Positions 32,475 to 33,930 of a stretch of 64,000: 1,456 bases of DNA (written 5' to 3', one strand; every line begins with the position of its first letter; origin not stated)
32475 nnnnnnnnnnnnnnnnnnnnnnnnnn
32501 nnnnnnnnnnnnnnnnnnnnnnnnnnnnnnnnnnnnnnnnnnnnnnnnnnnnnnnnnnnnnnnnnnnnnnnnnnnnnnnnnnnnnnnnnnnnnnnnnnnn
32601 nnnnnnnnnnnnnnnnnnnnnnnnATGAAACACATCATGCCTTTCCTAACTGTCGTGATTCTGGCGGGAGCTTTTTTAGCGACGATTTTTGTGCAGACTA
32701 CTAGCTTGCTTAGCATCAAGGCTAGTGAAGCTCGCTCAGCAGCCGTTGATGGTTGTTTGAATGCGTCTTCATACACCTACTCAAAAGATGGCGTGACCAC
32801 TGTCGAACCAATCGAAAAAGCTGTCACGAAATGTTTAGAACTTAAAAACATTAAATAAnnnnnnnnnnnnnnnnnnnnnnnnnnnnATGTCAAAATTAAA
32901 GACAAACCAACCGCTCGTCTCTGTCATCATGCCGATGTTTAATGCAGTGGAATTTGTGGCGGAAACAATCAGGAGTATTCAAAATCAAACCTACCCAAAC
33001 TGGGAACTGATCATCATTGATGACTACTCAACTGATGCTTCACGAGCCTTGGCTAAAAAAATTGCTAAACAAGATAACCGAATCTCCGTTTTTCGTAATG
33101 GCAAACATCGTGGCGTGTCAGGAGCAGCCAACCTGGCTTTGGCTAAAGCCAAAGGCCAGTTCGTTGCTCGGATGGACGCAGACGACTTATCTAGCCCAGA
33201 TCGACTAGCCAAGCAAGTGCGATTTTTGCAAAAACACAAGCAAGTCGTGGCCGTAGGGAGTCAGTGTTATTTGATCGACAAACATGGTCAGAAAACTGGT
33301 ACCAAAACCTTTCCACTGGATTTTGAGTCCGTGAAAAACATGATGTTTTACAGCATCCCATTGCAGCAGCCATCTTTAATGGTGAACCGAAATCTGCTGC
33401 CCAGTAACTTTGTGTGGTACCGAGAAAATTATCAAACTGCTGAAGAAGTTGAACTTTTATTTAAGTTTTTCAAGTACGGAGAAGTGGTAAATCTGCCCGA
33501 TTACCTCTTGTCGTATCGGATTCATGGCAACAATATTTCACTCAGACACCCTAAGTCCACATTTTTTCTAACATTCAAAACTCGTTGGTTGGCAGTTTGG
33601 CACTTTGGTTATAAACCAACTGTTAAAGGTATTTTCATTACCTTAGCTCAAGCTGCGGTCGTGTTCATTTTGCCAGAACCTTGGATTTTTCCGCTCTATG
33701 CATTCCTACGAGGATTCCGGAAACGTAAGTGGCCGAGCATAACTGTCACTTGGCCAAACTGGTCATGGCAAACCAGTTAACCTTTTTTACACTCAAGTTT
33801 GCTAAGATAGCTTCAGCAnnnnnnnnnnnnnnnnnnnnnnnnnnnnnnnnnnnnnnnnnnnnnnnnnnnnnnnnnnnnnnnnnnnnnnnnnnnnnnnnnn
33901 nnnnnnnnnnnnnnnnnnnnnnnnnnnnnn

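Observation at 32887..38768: A candidate surface-glycoprotein operon: GT2, a 1100-aa GT-C-like giant membrane protein, a Ser/Thr/Pro-rich LTD protein and a VanZ-like protein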

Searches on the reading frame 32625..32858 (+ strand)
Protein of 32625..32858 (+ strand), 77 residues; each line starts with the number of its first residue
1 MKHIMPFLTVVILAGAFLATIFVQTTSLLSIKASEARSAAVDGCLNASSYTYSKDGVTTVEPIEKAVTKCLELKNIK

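Call 3: search_protein_families(library=pfam, proteins=[window:32625-32858:+], max_evalue=0.01)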
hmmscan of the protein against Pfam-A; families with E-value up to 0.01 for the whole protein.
window:32625-32858:+ (77 aa): 0 families

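Call 4: search_protein_families(library=ncbifam, proteins=[window:32625-32858:+], max_evalue=0.01)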
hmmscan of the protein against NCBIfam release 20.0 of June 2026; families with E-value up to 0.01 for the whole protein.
window:32625-32858:+ (77 aa): 0 families

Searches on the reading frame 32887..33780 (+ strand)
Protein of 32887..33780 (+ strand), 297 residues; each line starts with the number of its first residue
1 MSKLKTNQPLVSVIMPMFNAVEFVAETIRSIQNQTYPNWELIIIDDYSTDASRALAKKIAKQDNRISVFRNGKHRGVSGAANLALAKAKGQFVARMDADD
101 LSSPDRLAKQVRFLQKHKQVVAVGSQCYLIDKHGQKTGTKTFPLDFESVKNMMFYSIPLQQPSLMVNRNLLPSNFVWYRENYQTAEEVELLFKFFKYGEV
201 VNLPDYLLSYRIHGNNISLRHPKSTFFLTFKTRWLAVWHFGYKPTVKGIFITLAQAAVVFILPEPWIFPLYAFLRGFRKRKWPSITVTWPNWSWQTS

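Call 3: search_protein_families(library=pfam, proteins=[window:32887-33780:+], max_evalue=0.01)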
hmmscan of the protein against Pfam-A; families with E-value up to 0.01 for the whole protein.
window:32887-33780:+ (297 aa): 3 families
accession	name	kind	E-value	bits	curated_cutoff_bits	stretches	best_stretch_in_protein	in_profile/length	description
PF00535.33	Glycos_transf_2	-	1.7e-37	129.4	23.3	1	12-149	1-141/168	Glycosyl transferase family 2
PF10111.15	Glyco_tranf_2_2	-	7.3e-15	55.6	27.3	1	12-222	1-224/276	Glycosyltransferase like family 2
PF13641.12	Glyco_tranf_2_3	-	3.3e-13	50.6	27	1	9-127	2-123/230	Glycosyltransferase like family 2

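Call 4: search_protein_families(library=ncbifam, proteins=[window:32887-33780:+], max_evalue=0.01)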
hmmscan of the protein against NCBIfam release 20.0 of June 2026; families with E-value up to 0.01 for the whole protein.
window:32887-33780:+ (297 aa): 28 families (the best 25 are shown)
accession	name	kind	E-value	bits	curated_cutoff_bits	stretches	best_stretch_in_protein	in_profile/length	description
NF047683.1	TeichurnBiosyTuaG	equivalog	1.4e-35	123.2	400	1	6-138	3-134/252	teichuronic acid biosynthesis protein TuaG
NF053739.1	GlytfEpsEBac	equivalog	5.5e-34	117.3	450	1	9-207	1-199/265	glycosyltransferase EpsE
NF007482.0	PRK10073.1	equivalog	1.2e-22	80.4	423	1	6-145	3-139/334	glycosyltransferase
TIGR03937.1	PgaC_IcaA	equivalog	1.2e-18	67.3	422.3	1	6-124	42-160/407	poly-beta-1,6-N-acetyl-D-glucosamine synthase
NF007453.0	PRK10018.1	equivalog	3.6e-18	66.2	382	1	6-122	3-116/280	colanic acid biosynthesis glycosyltransferase WcaA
NF050050.1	ProtGlycPglI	equivalog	4.9e-18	65.5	500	1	9-115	2-109/306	GalNAc(5)-diNAcBac-PP-undecaprenol beta-1,3-glucosyltransferase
TIGR04017.1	WcaA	equivalog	5.7e-18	65.5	495.75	1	6-121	2-114/279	colanic acid biosynthesis glycosyltransferase WcaA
NF038302.1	EPS_HpsE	equivalog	1.3e-13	50.7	300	1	12-127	4-124/307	hormogonium polysaccharide biosynthesis glycosyltransferase HpsE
TIGR03111.1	glyc2_xrt_Gpos1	hypoth_equivalog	2.2e-13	49.8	363.95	1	5-125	45-167/439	TIGR03111 family XrtG-associated glycosyltransferase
NF041875.1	EPS_EpsD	equivalog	5.9e-13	48.9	370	1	11-125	1-115/325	exopolysaccharide biosynthesis glycosyltransferase EpsD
NF038299.1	EPS_HpsN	equivalog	4.1e-11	42.4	425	1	9-133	1-125/317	hormogonium polysaccharide biosynthesis glycosyltransferase HpsN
TIGR03965.1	mycofact_glyco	equivalog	5.1e-11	42.1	280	1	7-127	72-191/467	mycofactocin biosynthesis glycosyltransferase MftF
NF041394.1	GtaseAglG_Halo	equivalog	1.1e-10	41.3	440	1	11-126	3-118/304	glucosyl-dolichyl phosphate glucuronosyltransferase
NF047588.1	GlcsyltransPgfSStrep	equivalog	7.9e-10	38.4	500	1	11-153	3-144/308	glycosyltransferase PgfS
TIGR03469.1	HpnB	hypoth_equivalog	2.9e-09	36.5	379.25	1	6-117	41-163/386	hopene-associated glycosyltransferase HpnB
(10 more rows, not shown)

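Call 20: search_solved_structures(query=window:32887-33780:+, max_evalue=0.001)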
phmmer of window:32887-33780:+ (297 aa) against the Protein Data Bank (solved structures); distinct sequences matched with E-value up to 0.001: 27.
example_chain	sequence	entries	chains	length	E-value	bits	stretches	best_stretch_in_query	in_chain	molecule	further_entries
2z87_A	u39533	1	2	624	1.8e-19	73.4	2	7-135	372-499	Chondroitin synthase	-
2z86_A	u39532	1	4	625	1.8e-19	73.4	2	7-135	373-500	Chondroitin synthase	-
6p61_A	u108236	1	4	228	4e-19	72.3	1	8-144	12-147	Glycosyltransferase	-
8vh7_A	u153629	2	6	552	8.1e-18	68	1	6-124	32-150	Heparosan synthase B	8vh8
8viw_A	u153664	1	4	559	8.3e-18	68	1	6-124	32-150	Heparosan synthase B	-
5hea_A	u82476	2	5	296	1.3e-14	57.5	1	7-104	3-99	Putative glycosyltransferase (GalT1)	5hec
5tze_C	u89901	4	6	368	1.8e-12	50.4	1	12-196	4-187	Glycosyl transferase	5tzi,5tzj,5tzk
5tz8_A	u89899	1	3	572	4.8e-12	49.1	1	12-196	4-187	Glycosyl transferase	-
1h7l_A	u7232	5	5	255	7.4e-12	48.5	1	9-130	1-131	SPORE COAT POLYSACCHARIDE BIOSYNTHESIS PROTEIN SPSA | PROTEIN (SPORE COAT POLYSACCHARIDE BIOSYNTHESIS PROTEIN SPSA)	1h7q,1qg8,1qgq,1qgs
3bcv_A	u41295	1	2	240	8.1e-12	48.3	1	9-152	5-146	Putative glycosyltransferase protein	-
6h1j_A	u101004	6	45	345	7.1e-10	41.9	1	9-199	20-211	Probable ss-1,3-N-acetylglucosaminyltransferase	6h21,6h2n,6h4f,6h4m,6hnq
6yv7_B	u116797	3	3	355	2.8e-09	40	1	6-115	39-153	Glycosyl transferase, family 2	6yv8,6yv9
6yv7_A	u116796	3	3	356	2.8e-09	40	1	6-115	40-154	Glycosyl transferase, family 2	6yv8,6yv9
9jma_A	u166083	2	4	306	1.5e-08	37.6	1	10-115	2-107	GalNAc(5)-diNAcBac-PP-undecaprenol beta-1,3-glucosyltransferase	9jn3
5mlz_A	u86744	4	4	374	6.1e-08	35.6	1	10-126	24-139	Dolichol monophosphate mannose synthase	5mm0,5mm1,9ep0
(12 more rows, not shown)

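Call 57: find_homologous_proteins(query=window:32887-33780:+, max_evalue=1e-20)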
Query window:32887-33780:+ (297 aa): 635 proteins with E <= 1e-20 among 1483 candidates; the best 120 are listed.
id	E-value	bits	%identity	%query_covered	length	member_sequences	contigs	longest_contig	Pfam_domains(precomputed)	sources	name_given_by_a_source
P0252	1.3e-198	676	99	100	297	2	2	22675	PF10111.15,PF13641.13,PF00535.33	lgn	-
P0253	1.3e-122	427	66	94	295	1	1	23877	PF10111.15,PF13641.13,PF00535.33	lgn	-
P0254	7.2e-110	385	60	94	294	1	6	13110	PF10111.15,PF13506.14,PF13641.13,PF00535.33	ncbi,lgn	-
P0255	1.1e-106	375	60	93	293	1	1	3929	PF10111.15,PF13641.13,PF00535.33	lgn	-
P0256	2.5e-106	373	59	93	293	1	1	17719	PF10111.15,PF13641.13,PF00535.33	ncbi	-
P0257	6.3e-105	369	56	94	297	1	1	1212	PF10111.15,PF13641.13,PF00535.33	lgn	-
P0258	1.1e-104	368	59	93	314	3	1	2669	PF10111.15,PF13641.13,PF00535.33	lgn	-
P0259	1.6e-104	367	57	93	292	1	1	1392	PF10111.15,PF13641.13,PF00535.33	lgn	-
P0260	7.9e-104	365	59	92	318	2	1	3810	PF10111.15,PF13641.13,PF00535.33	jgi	-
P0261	5.1e-103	363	53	98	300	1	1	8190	PF10111.15,PF13641.13,PF00535.33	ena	-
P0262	6.4e-103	362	55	95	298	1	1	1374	PF10111.15,PF13641.13,PF00535.33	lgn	-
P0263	1.4e-102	361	55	94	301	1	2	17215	PF10111.15,PF13641.13,PF00535.33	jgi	jgi:glycosyltransferase involved in cell wall biosynthesis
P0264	1.5e-102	361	58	92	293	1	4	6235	PF10111.15,PF13641.13,PF00535.33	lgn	-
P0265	3.5e-102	360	55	93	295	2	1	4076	PF10111.15,PF13641.13,PF00535.33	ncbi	-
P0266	3.6e-102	360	57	94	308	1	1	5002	PF10111.15,PF13506.14,PF13641.13,PF00535.33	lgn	-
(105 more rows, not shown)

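Call 66: predict_structure(alignment_id=A4)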
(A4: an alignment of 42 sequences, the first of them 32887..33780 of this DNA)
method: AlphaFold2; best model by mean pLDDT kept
length: 297 residues; sequences in the alignment: 42
mean_pLDDT: 91.5   pTM: 0.87
mean pLDDT of the five models: 91.5, 91.4, 91.1, 90.2, 89.9
residues with pLDDT >= 90: 238; 70-90: 33; 50-70: 21; < 50: 5
segments of 3 or more residues with pLDDT < 50: none
pLDDT, mean of each block of 10 residues (from residue 1): 71 97 98 98 97 98 98 89 96 97 98 98 97 93 97 95 96 92 84 97 98 86 95 95 96 97 93 75 52 60
secondary structure, 60 per line:
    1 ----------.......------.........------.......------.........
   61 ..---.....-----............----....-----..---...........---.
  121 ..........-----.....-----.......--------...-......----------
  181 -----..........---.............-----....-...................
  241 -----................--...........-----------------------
elements in order: E11-17 H24-32 E39-45 H52-62 E66-70 H76-87 E92-95 H106-116 E120-130 E136-140 H146-152 E165-167 H186-195 E199-211 H217-220 H222-240 H246-261 H264-274

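Call 68: fold_search(model_id=the predicted structure, library=pdb)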
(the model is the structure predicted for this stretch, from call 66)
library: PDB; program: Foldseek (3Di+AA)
matches with E <= 10: 1600; with E <= 0.001: 481
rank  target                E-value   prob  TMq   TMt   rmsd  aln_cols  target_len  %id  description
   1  6p61_C                2.0e-17  1.00  0.58  0.88   2.6       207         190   29  Structure of a Glycosyltransferase from Leptospira borgpetersenii serovar Hardjo-bovis (strain JB197) (released 2019-07-10)
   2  6p61_B                2.4e-17  1.00  0.57  0.87   2.7       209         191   29  Structure of a Glycosyltransferase from Leptospira borgpetersenii serovar Hardjo-bovis (strain JB197) (released 2019-07-10)
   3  8viw_A                3.5e-17  1.00  0.60  0.33   2.0       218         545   24  Cryo-EM structure of heparosan synthase 2 from Pasteurella multocida with polysaccharide in the GlcNAc-T active site (released 2024-07-24)
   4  8vh8_A                4.8e-17  1.00  0.60  0.35  11.0       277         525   20  Crystal structure of heparosan synthase 2 from Pasteurella multocida at 2.85 A (released 2024-09-04)
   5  8vh8_D                7.0e-17  1.00  0.59  0.34  11.7       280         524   19  Crystal structure of heparosan synthase 2 from Pasteurella multocida at 2.85 A (released 2024-09-04)
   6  6p61_A                9.5e-17  1.00  0.55  0.83   3.3       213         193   29  Structure of a Glycosyltransferase from Leptospira borgpetersenii serovar Hardjo-bovis (strain JB197) (released 2019-07-10)
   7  8vh7_B                3.8e-16  1.00  0.59  0.35  11.1       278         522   19  Crystal structure of heparosan synthase 2 from Pasteurella multocida at 1.98 A (released 2024-07-24)
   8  8vh8_B                4.3e-16  1.00  0.60  0.34  11.3       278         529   19  Crystal structure of heparosan synthase 2 from Pasteurella multocida at 2.85 A (released 2024-09-04)
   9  5hea_A                5.1e-16  1.00  0.62  0.66   8.4       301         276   18  CgT structure in hexamer (released 2016-08-31)
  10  8vh8_C                5.5e-16  1.00  0.59  0.34   3.3       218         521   24  Crystal structure of heparosan synthase 2 from Pasteurella multocida at 2.85 A (released 2024-09-04)
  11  2z86_B                7.4e-16  1.00  0.69  0.35   2.6       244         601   20  Crystal structure of chondroitin polymerase from Escherichia coli strain K4 (K4CP) complexed with UDP-GlcUA and UDP (released 2008-09-16)
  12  9omm_A                8.4e-16  1.00  0.60  0.69   8.7       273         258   17  WrtF fucosyltransferase - tetrasaccharide product (released 2025-10-29)
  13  9omh_A                9.0e-16  1.00  0.61  0.66   9.2       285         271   16  WrtF fucosyltransferase - Apo (released 2025-10-29)
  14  8vh7_A                1.1e-15  1.00  0.59  0.34  11.3       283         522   19  Crystal structure of heparosan synthase 2 from Pasteurella multocida at 1.98 A (released 2024-07-24)
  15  2z87_B                1.2e-15  1.00  0.68  0.35   2.6       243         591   19  Crystal structure of chondroitin polymerase from Escherichia coli strain K4 (K4CP) complexed with UDP-GalNAc and UDP (released 2008-09-16)
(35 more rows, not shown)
